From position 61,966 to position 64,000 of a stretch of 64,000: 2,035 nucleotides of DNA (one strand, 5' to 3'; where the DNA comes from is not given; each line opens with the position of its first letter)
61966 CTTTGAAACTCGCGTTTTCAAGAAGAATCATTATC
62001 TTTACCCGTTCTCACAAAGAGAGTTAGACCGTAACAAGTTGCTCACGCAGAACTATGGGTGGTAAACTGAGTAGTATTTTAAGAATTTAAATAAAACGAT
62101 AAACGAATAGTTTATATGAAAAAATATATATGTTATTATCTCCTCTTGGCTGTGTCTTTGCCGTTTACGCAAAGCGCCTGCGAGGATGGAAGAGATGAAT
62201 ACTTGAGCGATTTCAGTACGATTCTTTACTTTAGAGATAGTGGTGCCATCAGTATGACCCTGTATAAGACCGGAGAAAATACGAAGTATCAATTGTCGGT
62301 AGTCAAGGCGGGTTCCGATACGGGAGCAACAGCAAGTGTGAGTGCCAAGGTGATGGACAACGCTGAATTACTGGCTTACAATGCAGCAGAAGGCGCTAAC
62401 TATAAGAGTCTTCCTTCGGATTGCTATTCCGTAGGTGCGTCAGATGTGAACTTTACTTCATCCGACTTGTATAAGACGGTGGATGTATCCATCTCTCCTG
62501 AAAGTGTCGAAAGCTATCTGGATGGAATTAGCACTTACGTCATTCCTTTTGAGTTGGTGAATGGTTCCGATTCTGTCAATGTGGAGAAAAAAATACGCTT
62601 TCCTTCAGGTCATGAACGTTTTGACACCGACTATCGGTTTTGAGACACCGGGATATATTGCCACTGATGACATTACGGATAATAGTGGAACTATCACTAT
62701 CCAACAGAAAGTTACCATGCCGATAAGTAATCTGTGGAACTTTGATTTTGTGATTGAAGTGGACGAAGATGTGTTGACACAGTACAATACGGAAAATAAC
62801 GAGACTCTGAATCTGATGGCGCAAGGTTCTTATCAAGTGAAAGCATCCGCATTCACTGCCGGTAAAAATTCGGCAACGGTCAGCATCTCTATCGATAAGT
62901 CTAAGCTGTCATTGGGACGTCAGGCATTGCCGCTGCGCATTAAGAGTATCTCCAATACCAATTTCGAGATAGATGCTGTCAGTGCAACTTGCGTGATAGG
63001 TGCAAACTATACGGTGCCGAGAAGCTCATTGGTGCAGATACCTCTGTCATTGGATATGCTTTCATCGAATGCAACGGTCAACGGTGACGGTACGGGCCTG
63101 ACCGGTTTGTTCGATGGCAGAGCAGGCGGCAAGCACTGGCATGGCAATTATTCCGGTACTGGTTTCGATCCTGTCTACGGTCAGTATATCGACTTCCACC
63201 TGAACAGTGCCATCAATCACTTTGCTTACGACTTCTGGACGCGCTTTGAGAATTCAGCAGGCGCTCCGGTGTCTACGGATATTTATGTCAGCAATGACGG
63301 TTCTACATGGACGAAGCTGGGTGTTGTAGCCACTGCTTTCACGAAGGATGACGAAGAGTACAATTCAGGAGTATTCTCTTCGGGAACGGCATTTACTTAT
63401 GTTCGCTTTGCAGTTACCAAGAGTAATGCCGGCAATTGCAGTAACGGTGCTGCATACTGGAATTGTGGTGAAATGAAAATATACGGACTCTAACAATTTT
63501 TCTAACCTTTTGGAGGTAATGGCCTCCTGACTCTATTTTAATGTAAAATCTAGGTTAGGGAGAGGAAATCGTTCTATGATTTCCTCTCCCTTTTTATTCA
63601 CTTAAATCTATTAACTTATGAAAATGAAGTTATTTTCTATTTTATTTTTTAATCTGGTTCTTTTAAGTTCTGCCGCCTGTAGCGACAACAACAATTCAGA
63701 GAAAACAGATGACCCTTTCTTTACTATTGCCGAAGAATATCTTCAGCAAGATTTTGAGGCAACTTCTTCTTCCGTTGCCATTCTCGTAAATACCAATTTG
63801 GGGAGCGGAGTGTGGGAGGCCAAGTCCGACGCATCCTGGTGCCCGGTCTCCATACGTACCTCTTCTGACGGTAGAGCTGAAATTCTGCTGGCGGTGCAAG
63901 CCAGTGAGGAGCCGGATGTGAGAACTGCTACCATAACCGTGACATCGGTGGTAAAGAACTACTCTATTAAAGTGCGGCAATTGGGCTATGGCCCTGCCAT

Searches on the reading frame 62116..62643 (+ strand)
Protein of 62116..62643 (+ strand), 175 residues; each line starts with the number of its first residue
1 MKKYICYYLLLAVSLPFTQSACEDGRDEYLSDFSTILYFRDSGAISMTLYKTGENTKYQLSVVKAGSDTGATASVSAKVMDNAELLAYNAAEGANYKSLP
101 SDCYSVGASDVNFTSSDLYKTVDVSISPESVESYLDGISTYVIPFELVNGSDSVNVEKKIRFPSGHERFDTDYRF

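Call 7: search_protein_families(library=pfam, proteins=[window:62116-62643:+])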
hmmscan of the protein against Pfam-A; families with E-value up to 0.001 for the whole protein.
window:62116-62643:+ (175 aa): 1 family
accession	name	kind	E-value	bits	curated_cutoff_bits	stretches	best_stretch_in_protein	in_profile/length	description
PF08522.16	BT_3987-like_N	-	7.9e-17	62.5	25.9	1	36-153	4-119/120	BT_3987-like, N-terminal domain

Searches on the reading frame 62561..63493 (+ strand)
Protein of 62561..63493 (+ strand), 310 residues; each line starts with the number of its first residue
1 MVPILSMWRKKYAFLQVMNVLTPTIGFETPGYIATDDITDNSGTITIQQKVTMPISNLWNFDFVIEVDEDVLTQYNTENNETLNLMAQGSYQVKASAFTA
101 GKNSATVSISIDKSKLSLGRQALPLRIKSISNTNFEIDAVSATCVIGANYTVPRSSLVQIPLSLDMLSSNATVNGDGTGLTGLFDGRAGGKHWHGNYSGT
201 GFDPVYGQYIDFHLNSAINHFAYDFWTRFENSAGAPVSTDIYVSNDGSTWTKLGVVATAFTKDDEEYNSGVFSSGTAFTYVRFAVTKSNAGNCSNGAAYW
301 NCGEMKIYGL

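Call 7: search_protein_families(library=pfam, proteins=[window:62561-63493:+])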
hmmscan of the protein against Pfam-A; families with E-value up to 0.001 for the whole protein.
window:62561-63493:+ (310 aa): 2 families
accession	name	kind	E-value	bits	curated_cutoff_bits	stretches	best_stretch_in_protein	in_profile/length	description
PF08522.16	BT_3987-like_N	-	1.4e-13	52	25.9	1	36-132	20-118/120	BT_3987-like, N-terminal domain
PF00754.31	F5_F8_type_C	-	1.3e-07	32.2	28.2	1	175-292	10-119/127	F5/8 type C domain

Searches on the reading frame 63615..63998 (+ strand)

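Call 74: search_protein_families(library=pfam, proteins=[window:63615-63998:+], max_evalue=0.001)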
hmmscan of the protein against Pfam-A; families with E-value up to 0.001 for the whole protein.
window:63615-63998:+ (128 aa): 2 families
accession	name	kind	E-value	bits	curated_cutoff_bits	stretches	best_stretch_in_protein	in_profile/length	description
PF13004.13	BACON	-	6.2e-10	39.3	25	1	66-122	2-60/61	Putative binding domain, N-terminal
PF19190.6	BACON_2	-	3.9e-08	33.6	25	1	45-120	9-89/94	Viral BACON domain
